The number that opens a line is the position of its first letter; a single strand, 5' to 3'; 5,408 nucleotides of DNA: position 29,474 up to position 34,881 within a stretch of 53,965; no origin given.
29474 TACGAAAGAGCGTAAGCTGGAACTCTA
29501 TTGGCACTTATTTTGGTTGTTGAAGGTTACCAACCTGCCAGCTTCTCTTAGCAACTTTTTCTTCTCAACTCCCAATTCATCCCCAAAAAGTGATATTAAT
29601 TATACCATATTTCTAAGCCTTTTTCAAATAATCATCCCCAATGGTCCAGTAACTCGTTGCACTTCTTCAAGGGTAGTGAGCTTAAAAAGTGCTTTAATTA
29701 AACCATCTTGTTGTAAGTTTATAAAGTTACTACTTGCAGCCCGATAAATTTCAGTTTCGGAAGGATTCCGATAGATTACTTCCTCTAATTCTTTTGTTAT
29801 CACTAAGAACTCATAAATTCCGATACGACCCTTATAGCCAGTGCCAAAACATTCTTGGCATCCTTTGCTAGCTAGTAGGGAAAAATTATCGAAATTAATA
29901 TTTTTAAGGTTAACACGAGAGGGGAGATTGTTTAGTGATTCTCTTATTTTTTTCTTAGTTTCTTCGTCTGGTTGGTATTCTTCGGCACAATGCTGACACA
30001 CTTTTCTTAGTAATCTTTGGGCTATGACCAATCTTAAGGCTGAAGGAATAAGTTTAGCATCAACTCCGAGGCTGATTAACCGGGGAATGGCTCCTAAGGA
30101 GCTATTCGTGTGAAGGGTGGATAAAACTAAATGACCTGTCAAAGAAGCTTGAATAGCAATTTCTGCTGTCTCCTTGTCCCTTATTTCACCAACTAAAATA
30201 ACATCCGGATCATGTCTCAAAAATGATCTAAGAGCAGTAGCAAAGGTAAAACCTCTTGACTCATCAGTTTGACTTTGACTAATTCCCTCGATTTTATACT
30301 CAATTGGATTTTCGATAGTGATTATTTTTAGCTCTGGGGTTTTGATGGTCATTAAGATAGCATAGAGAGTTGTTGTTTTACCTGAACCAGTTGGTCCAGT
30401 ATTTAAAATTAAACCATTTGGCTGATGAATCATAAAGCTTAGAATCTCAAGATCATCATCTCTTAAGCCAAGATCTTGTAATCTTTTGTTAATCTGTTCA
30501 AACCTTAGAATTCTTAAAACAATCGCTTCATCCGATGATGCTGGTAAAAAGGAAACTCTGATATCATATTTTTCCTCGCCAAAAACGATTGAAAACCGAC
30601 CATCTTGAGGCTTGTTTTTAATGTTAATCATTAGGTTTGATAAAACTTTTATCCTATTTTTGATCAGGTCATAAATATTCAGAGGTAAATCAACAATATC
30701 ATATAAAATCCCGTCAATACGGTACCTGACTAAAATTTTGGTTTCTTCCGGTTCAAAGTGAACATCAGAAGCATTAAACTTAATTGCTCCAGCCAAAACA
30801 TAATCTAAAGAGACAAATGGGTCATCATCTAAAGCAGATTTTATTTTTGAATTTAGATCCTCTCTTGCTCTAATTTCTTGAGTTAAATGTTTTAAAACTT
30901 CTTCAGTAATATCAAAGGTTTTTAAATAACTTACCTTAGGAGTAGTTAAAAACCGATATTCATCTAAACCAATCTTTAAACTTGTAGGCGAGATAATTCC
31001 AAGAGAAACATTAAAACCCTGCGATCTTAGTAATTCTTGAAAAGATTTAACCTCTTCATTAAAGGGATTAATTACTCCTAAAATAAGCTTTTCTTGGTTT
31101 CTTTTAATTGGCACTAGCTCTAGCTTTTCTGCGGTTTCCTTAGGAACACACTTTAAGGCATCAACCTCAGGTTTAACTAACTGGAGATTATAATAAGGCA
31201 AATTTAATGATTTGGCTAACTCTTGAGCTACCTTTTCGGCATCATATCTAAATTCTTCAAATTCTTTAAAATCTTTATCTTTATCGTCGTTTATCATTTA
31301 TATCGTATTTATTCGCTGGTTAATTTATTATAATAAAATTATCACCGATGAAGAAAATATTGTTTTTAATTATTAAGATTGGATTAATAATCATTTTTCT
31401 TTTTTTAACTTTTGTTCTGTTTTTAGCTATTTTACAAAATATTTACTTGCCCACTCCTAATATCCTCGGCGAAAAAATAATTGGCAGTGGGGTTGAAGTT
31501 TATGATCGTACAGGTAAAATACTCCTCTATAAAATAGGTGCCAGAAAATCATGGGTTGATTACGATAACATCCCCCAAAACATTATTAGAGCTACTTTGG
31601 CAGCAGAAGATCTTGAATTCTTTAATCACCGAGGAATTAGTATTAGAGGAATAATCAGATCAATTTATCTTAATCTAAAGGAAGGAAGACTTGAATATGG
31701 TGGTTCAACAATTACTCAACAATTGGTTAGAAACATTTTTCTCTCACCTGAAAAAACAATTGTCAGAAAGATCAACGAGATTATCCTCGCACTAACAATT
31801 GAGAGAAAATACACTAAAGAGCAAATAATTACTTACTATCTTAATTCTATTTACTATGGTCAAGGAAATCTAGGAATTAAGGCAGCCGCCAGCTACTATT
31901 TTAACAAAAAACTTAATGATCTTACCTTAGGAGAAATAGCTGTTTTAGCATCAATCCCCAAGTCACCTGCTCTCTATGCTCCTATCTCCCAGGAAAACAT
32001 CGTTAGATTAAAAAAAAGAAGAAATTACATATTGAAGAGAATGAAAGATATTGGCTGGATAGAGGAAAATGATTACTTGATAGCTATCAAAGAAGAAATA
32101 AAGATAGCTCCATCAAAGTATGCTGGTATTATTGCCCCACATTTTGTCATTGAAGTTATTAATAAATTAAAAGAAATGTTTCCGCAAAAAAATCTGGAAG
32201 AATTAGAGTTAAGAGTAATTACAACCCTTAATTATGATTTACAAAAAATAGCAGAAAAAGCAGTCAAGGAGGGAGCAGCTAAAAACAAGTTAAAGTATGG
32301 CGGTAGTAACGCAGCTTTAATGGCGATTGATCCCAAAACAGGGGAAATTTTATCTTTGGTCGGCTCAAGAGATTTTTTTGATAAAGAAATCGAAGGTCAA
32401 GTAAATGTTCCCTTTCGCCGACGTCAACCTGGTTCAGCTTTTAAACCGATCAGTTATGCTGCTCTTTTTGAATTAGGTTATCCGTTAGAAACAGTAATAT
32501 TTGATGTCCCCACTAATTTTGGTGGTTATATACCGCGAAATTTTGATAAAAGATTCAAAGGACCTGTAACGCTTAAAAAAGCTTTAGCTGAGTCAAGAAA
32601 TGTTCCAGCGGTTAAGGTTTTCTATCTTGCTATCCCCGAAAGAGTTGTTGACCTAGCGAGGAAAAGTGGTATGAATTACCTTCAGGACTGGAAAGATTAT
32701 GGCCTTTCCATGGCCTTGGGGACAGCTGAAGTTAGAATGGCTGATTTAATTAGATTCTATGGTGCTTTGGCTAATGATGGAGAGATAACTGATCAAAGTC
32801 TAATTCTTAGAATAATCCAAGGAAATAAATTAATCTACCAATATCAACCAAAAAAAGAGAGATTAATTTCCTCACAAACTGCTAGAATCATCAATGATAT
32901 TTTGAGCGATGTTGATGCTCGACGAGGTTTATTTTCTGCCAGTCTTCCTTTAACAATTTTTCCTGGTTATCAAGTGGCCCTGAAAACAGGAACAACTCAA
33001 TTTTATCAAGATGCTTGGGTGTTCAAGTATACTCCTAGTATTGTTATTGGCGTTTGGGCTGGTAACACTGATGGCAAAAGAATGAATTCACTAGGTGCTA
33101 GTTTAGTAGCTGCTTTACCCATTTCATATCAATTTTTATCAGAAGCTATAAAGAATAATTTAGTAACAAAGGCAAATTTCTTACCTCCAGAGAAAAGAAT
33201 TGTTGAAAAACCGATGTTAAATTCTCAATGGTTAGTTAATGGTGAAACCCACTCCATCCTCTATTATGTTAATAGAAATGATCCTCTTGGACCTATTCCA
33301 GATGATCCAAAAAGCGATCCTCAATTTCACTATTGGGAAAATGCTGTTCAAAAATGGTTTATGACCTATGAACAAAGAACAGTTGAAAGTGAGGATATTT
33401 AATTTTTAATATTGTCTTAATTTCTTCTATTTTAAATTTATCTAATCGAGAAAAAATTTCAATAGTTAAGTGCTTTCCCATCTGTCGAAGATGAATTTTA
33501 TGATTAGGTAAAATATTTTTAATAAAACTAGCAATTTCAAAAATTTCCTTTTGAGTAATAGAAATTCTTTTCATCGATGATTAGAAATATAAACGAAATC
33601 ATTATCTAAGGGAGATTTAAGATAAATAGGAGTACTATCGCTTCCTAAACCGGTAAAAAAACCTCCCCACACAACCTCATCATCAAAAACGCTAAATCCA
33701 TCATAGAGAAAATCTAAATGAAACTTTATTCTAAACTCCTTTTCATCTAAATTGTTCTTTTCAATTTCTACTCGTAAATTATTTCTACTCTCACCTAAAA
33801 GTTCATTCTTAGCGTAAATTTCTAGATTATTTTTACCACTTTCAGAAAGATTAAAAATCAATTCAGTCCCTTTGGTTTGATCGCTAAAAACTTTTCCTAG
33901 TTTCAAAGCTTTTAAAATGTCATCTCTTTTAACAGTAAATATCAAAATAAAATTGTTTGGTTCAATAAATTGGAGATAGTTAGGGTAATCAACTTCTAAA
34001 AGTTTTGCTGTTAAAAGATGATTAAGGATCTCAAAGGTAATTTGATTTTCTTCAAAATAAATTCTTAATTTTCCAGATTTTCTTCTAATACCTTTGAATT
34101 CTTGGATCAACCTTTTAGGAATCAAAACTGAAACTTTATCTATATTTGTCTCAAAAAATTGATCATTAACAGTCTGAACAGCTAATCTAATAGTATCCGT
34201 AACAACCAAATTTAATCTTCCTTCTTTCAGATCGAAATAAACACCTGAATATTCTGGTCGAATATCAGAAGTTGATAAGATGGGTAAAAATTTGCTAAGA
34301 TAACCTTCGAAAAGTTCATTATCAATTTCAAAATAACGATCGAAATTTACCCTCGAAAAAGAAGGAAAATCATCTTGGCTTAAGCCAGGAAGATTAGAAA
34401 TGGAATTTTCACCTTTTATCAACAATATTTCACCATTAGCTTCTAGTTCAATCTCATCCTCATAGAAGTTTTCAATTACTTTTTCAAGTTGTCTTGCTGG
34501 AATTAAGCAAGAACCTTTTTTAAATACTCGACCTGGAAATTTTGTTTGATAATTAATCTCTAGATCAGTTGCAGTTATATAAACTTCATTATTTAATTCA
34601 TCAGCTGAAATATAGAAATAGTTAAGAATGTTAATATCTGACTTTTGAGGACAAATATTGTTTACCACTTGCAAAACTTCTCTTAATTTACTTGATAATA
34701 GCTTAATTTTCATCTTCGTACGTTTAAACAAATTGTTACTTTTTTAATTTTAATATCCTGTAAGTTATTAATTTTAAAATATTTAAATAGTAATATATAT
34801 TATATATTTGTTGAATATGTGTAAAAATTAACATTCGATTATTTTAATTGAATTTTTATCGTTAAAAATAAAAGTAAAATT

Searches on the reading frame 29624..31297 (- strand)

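Call 30: search_protein_families(library=pfam, proteins=[window:29624-31297:-], max_evalue=0.000001)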
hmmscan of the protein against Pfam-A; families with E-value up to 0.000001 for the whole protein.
window:29624-31297:- (557 aa): 2 families
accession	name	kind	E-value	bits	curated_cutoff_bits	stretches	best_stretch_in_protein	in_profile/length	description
PF00437.27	T2SSE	-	1.4e-116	389.6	24.9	1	164-548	12-370/370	Type II/IV secretion system protein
PF05157.20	MshEN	-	8.4e-07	29.3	23.1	0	31-83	1-53/90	MshEN domain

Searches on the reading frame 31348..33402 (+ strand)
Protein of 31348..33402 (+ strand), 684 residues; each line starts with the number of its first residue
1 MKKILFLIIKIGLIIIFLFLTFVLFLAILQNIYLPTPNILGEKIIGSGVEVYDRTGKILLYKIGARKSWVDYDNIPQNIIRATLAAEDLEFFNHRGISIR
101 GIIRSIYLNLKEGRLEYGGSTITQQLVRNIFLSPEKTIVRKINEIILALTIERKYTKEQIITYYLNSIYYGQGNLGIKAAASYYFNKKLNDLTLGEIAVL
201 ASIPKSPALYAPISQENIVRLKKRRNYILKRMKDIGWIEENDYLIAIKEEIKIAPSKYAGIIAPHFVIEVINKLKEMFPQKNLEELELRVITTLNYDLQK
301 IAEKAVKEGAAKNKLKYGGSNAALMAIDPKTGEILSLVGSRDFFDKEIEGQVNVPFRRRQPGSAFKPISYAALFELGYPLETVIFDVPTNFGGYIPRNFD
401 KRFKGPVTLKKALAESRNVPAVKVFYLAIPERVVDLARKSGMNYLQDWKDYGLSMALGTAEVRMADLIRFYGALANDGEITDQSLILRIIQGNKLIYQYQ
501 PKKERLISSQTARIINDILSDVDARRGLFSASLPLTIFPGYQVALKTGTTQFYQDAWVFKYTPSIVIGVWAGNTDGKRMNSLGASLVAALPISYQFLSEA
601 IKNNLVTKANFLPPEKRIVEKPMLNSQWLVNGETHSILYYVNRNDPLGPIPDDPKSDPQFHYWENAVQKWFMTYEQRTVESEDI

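Call 30: search_protein_families(library=pfam, proteins=[window:31348-33402:+], max_evalue=0.000001)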
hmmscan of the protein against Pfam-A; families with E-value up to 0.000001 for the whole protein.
window:31348-33402:+ (684 aa): 2 families
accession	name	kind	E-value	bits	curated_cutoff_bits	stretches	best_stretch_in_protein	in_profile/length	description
PF00912.28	Transgly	-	2.6e-59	200.1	27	1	65-233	12-178/178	Transglycosylase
PF00905.27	Transpeptidase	-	7.3e-24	84.9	22.1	1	324-555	3-247/299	Penicillin binding protein transpeptidase domain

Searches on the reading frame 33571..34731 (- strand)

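Call 30: search_protein_families(library=pfam, proteins=[window:33571-34731:-], max_evalue=0.000001)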
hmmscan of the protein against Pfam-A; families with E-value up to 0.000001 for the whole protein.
window:33571-34731:- (386 aa): 2 families
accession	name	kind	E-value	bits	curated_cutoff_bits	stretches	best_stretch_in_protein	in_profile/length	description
PF00712.24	DNA_pol3_beta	-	8.8e-16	58.6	24.4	1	7-124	1-118/120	DNA polymerase III beta subunit, N-terminal domain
PF02767.21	DNA_pol3_beta_2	-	5.3e-14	52.9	27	1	152-251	18-116/116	DNA polymerase III beta subunit, central domain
